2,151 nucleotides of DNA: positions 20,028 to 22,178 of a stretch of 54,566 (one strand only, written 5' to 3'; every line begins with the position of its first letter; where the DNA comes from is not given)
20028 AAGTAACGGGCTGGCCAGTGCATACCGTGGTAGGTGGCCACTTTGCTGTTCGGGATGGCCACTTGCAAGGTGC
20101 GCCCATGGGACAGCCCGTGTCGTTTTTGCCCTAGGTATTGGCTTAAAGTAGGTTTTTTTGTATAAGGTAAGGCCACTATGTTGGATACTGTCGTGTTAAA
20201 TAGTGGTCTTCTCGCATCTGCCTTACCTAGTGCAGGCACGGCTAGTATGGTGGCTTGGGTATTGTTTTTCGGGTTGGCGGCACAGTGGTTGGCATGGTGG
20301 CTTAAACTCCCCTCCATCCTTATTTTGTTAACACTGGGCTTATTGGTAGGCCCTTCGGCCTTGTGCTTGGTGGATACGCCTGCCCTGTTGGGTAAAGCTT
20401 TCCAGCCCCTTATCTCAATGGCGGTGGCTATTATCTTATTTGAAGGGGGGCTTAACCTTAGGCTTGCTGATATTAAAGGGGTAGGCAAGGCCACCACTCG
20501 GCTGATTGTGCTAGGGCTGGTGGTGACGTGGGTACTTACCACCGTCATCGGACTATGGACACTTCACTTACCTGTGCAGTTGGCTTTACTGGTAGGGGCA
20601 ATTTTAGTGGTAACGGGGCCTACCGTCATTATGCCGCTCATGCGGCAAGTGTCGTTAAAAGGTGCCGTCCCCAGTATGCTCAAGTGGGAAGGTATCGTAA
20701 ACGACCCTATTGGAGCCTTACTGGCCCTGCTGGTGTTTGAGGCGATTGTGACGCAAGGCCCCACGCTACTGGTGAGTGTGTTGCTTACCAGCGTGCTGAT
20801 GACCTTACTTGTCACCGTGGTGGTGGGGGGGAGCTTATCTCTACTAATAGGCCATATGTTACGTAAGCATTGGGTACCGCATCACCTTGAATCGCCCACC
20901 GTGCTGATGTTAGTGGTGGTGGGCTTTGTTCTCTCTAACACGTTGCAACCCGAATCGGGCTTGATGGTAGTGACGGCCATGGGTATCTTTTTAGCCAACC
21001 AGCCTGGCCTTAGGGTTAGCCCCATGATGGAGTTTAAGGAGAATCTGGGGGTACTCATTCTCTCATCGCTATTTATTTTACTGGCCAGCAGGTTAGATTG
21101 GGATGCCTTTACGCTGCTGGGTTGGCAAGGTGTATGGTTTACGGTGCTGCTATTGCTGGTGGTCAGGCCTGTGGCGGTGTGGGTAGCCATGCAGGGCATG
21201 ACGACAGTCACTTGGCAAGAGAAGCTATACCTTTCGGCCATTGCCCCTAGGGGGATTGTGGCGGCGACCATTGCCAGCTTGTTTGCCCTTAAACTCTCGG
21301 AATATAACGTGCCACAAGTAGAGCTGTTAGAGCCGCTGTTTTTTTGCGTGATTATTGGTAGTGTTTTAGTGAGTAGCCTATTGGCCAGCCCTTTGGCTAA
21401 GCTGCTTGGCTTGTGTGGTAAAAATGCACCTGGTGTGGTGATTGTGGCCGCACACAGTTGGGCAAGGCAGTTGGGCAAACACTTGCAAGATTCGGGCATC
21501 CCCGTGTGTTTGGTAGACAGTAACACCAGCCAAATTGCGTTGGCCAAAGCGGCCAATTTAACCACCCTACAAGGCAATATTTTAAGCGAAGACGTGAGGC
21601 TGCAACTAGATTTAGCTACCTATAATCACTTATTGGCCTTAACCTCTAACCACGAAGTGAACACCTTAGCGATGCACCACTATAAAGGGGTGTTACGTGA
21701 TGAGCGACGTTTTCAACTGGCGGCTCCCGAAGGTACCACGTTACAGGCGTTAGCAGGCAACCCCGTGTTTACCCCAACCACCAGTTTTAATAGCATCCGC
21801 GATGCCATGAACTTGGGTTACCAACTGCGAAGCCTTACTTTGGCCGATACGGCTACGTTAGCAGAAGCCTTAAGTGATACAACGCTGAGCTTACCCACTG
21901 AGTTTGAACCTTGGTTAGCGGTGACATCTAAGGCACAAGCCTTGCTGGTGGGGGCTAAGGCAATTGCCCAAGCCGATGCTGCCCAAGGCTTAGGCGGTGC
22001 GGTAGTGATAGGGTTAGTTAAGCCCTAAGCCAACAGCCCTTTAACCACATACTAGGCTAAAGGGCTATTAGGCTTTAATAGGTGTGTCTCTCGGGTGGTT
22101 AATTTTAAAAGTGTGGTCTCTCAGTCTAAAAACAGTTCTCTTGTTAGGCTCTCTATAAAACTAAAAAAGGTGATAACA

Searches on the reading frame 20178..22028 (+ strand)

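Call 22: search_protein_families(library=ncbifam, proteins=[window:20178-22028:+], max_evalue=0.00001)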
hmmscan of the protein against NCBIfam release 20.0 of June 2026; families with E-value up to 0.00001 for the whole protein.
window:20178-22028:+ (616 aa): 3 families
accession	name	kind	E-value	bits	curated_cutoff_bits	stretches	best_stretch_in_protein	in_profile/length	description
NF003716.0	PRK05326.1-3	equivalog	2.7e-35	121.8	355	1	24-425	10-403/499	potassium/proton antiporter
NF003715.0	PRK05326.1-2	equivalog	9e-27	93.6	309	1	25-413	11-392/595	potassium/proton antiporter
NF003714.0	PRK05326.1-1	equivalog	4.2e-18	65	471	1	42-400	30-380/577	potassium/proton antiporter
